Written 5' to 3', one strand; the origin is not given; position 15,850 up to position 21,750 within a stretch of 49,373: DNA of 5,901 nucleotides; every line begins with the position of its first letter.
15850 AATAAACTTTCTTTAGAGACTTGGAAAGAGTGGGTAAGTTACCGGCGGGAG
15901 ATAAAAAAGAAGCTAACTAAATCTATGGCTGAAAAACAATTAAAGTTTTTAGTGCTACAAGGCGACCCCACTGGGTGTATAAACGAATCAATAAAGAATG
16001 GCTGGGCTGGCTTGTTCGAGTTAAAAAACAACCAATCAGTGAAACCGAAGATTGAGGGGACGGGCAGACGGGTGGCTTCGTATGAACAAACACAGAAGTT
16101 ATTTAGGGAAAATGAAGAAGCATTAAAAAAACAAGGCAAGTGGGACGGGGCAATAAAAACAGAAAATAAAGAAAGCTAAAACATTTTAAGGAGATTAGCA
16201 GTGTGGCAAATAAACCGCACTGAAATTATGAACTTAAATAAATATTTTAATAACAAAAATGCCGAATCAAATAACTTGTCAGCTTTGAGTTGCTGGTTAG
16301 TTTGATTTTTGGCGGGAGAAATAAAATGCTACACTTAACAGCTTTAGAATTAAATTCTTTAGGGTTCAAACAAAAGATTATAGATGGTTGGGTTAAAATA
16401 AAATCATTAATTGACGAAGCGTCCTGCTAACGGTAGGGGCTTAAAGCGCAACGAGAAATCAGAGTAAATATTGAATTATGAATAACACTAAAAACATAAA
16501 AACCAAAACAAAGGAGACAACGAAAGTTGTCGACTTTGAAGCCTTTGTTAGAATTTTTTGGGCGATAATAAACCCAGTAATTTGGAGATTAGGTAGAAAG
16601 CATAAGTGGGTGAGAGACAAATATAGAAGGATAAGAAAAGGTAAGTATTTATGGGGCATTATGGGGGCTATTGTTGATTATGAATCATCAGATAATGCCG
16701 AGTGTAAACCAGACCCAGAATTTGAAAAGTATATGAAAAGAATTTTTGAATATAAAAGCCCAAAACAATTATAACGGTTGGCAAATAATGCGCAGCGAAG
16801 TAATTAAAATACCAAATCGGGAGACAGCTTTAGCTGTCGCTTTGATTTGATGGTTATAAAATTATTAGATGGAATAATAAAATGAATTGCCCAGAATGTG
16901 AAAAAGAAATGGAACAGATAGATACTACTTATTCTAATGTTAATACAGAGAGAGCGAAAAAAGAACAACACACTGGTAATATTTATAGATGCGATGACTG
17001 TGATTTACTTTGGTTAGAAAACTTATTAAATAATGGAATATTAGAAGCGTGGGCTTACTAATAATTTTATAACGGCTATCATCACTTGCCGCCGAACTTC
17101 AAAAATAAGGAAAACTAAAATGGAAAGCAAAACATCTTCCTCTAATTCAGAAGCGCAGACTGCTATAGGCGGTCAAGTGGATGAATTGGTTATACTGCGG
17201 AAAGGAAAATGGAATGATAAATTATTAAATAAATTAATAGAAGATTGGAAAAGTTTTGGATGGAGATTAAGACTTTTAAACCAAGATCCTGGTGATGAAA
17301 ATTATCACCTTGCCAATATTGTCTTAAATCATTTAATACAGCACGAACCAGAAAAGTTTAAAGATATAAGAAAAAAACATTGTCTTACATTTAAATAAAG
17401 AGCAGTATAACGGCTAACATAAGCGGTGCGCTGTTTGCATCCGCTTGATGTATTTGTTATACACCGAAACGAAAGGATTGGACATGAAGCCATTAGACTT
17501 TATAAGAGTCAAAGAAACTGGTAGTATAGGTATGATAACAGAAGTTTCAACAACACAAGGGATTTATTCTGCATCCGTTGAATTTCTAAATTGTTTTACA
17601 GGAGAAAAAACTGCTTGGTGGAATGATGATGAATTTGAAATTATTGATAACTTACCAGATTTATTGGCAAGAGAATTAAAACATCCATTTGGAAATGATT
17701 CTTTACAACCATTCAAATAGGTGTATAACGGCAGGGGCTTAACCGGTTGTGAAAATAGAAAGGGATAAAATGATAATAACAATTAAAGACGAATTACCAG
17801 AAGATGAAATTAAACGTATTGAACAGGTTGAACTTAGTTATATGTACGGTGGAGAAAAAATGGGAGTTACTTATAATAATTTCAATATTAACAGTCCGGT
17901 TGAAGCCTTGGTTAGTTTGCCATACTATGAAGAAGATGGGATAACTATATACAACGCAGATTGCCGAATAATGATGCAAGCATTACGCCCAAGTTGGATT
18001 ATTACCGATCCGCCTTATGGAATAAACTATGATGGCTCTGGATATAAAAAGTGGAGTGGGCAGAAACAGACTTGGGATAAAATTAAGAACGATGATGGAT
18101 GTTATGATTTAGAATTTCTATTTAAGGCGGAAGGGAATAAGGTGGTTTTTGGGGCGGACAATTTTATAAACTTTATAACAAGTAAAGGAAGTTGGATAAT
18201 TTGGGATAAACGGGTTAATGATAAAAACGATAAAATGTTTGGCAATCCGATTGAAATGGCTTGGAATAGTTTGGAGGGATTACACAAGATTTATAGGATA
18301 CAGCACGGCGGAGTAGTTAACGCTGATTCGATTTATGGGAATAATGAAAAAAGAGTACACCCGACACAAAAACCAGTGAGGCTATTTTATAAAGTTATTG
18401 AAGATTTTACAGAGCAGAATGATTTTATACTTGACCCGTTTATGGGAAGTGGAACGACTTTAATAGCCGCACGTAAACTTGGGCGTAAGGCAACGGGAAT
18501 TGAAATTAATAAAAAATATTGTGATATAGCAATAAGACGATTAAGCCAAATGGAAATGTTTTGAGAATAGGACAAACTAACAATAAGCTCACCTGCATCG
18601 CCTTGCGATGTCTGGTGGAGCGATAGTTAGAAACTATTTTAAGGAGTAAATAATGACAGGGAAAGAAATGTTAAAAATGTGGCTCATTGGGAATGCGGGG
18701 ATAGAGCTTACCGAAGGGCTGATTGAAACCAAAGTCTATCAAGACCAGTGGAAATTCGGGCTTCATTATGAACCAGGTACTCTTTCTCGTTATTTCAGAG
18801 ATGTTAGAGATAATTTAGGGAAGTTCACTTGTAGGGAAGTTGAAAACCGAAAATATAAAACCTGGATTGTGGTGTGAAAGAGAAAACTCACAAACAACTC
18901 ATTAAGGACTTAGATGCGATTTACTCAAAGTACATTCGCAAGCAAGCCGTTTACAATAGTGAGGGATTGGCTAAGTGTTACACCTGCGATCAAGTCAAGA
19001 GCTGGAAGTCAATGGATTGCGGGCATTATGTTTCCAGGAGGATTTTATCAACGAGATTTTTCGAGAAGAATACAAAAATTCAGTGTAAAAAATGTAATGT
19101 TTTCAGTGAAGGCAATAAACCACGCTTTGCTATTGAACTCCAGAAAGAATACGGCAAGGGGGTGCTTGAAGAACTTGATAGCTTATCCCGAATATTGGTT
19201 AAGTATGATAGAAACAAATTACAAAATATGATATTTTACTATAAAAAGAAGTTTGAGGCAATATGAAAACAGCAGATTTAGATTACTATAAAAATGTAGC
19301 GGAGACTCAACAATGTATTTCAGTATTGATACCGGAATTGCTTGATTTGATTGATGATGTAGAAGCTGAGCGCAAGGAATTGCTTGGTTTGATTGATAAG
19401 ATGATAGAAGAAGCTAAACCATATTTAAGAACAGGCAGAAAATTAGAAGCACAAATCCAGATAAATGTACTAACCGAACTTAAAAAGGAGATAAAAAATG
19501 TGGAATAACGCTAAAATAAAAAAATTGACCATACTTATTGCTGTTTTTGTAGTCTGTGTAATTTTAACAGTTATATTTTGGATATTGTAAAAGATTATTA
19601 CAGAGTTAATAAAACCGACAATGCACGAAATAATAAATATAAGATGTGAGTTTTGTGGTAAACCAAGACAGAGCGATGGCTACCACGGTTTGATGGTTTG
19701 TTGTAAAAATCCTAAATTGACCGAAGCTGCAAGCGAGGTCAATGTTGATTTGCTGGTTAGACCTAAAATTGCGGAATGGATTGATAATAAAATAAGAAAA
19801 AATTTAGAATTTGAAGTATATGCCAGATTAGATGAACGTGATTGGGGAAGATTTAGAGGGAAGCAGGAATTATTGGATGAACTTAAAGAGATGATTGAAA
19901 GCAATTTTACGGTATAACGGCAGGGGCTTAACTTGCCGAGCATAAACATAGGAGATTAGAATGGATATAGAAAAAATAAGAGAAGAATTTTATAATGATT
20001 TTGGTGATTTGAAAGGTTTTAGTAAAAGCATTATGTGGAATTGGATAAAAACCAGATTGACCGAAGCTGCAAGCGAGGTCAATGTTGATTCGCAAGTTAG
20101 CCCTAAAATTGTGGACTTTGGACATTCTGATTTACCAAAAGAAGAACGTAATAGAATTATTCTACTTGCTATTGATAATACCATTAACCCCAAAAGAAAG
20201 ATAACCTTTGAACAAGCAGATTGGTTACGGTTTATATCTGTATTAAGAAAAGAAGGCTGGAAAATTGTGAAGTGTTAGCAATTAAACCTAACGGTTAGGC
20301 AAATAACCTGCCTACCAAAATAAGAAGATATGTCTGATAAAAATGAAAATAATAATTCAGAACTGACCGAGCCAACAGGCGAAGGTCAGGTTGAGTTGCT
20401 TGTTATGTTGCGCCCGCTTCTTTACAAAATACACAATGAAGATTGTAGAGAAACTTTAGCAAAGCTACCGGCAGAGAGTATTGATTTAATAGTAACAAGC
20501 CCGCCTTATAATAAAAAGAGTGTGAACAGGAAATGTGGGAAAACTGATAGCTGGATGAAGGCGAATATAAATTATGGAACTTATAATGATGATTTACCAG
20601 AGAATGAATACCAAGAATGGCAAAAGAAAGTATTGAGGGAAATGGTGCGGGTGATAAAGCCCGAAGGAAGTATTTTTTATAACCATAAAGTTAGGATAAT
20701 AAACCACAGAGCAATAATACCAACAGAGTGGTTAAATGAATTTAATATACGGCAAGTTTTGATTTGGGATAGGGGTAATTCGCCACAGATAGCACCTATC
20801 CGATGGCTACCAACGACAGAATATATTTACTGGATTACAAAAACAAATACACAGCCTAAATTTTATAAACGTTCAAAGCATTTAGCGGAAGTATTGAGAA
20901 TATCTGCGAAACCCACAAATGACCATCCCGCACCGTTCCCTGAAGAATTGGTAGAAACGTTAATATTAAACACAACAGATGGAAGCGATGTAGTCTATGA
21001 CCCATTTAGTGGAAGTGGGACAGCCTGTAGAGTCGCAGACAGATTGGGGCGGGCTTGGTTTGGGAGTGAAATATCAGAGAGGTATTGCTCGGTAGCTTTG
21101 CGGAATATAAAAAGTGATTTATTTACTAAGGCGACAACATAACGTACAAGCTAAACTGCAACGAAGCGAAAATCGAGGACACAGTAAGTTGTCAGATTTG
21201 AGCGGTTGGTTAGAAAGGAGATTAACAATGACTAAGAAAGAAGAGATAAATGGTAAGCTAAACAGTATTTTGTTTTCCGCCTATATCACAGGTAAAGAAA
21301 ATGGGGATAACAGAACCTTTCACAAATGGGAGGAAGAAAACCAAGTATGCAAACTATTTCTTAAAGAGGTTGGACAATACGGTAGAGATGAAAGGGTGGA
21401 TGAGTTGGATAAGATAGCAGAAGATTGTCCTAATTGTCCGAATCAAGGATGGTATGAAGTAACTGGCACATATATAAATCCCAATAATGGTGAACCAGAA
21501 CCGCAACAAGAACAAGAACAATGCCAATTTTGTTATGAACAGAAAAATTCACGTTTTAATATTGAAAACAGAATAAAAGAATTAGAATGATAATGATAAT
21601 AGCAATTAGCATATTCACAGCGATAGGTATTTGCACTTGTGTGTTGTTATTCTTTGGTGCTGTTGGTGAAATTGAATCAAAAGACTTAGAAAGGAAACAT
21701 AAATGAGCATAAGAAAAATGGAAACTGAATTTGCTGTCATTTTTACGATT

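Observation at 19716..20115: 35-nt perfect repeat embedded at the same codon offset in two adjacent, otherwise diverged paralogous ORFs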

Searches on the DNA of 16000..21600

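Call 49: search_rna_families(source=window, start=16000, end=21600, threshold=evalue, max_evalue=5)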
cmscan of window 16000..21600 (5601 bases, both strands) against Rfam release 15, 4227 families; matches with E-value up to 5: 2.
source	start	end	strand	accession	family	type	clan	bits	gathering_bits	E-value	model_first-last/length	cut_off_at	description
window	20359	20392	-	RF03432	mir-7331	Gene; miRNA;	-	22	100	0.45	1-68/68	no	mir-7331 microRNA precursor family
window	17238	17319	+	RF02089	CLRN1-AS1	Gene; lncRNA;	-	16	48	1.1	1-79/79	no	CLRN1 antisense RNA 1 conserved region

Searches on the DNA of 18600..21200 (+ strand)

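Call 6: search_dna_similar(query=window:18600-21200:+, collection=phages, mode=distant, max_rows=25)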
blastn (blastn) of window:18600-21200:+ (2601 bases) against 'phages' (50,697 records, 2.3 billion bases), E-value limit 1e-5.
No match.

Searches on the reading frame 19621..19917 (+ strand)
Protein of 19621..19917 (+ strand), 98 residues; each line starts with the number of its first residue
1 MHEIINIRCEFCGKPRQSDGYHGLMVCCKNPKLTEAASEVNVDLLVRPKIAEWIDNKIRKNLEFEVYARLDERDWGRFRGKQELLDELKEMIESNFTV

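Call 14: search_protein_families(library=pfam, proteins=[window:19621-19917:+], max_evalue=0.01)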
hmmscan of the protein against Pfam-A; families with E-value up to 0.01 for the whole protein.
window:19621-19917:+ (98 aa): 0 families

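Call 16: find_related_loci(query=window:19621-19917:+, collection=viral_contigs, flank=6000)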
Query window:19621-19917:+ (98 aa) in viral_contigs; peptide patterns used: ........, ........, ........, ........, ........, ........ (x = any residue, [..] = any of these).
36 stretches matched a pattern, but none encodes a relative of the query by tblastn (E <= 1e-3).

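Call 18: find_homologous_proteins(query=window:19621-19917:+, max_evalue=0.01)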
Query window:19621-19917:+ (98 aa): 1 proteins with E <= 0.01 among 3 candidates.
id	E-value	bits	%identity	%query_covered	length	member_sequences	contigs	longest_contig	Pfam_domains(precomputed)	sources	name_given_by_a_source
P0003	4.7e-61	221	100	100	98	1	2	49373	-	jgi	-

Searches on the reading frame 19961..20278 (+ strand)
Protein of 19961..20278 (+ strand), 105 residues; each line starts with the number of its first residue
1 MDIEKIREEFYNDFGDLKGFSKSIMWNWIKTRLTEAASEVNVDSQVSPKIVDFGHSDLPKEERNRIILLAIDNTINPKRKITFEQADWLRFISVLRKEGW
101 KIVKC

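Call 14: search_protein_families(library=pfam, proteins=[window:19961-20278:+], max_evalue=0.01)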
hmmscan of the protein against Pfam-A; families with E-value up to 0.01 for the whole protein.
window:19961-20278:+ (105 aa): 0 families

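Call 15: find_related_loci(query=window:19961-20278:+, collection=viral_contigs, flank=6000)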
Query window:19961-20278:+ (105 aa) in viral_contigs; peptide patterns used: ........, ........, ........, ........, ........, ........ (x = any residue, [..] = any of these).
11 stretches matched a pattern, but none encodes a relative of the query by tblastn (E <= 1e-3).

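Call 17: find_homologous_proteins(query=window:19961-20278:+, max_evalue=0.01)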
Query window:19961-20278:+ (105 aa): 2 proteins with E <= 0.01 among 2 candidates.
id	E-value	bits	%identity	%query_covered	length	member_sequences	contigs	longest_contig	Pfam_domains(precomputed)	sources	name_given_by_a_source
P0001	5.3e-64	231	100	100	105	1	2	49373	-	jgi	-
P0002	2.9e-24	103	57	95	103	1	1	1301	-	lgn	-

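Call 19: find_encoding_contigs(protein=P0002, flank=10000)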
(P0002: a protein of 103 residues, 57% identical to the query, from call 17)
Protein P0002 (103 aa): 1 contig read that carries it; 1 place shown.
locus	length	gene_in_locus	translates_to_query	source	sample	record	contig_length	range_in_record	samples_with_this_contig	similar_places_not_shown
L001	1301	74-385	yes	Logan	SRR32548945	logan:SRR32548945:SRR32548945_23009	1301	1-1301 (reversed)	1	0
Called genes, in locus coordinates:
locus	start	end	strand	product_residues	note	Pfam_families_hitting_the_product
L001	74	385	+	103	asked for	-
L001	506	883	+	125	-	-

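Call 20: find_encoding_contigs(protein=P0001, flank=10000)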
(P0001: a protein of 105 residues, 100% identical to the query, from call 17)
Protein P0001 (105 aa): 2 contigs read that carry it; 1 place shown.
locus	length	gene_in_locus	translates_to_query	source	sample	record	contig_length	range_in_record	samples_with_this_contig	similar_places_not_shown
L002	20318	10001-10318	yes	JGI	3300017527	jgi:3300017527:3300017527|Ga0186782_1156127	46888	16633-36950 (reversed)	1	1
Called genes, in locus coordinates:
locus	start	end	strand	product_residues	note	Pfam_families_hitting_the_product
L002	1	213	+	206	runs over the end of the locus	PF01507:PAPS_reduct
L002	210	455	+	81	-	-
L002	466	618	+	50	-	-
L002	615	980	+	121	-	-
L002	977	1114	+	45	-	-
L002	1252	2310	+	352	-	-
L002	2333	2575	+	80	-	-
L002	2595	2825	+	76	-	-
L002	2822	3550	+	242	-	PF12705:PDDEXK_1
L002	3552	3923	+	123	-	-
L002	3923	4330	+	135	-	PF07105:DUF1367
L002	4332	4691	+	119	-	-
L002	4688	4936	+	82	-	-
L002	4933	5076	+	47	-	-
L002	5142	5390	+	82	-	-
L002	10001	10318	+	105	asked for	-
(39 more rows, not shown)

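Call 44: find_related_loci(query=A2, collection=metagenome_contigs, flank=10000)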
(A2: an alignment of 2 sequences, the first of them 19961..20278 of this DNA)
Query A2 (105 aa) in metagenome_contigs; peptide patterns used: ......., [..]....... (x = any residue, [..] = any of these).
216 stretches matched a pattern, but none encodes a relative of the query by tblastn (E <= 1e-3).

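Call 45: find_related_loci(query=A2, collection=genome_contigs, flank=10000)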
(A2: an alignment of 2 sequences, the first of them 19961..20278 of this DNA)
Query A2 (105 aa) in genome_contigs; peptide patterns used: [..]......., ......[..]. (x = any residue, [..] = any of these).
82 stretches matched a pattern; 1 encode a relative of the query (tblastn E <= 1e-3); 1 distinct loci.
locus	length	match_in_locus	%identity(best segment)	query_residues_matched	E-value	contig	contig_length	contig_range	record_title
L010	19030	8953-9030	58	55-80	3e-6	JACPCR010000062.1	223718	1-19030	MAG: Planctomycetota bacterium isolate NC_groundwater_288_Ag_S-0.65um_63_14 S6_GD2017_2_S65_scaffold_42, whole genome sh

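Call 46: find_related_loci(query=A2, collection=viral_contigs, flank=10000)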
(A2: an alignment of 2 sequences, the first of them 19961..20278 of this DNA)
Query A2 (105 aa) in viral_contigs; peptide patterns used: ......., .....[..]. (x = any residue, [..] = any of these).
197 stretches matched a pattern, but none encodes a relative of the query by tblastn (E <= 1e-3).
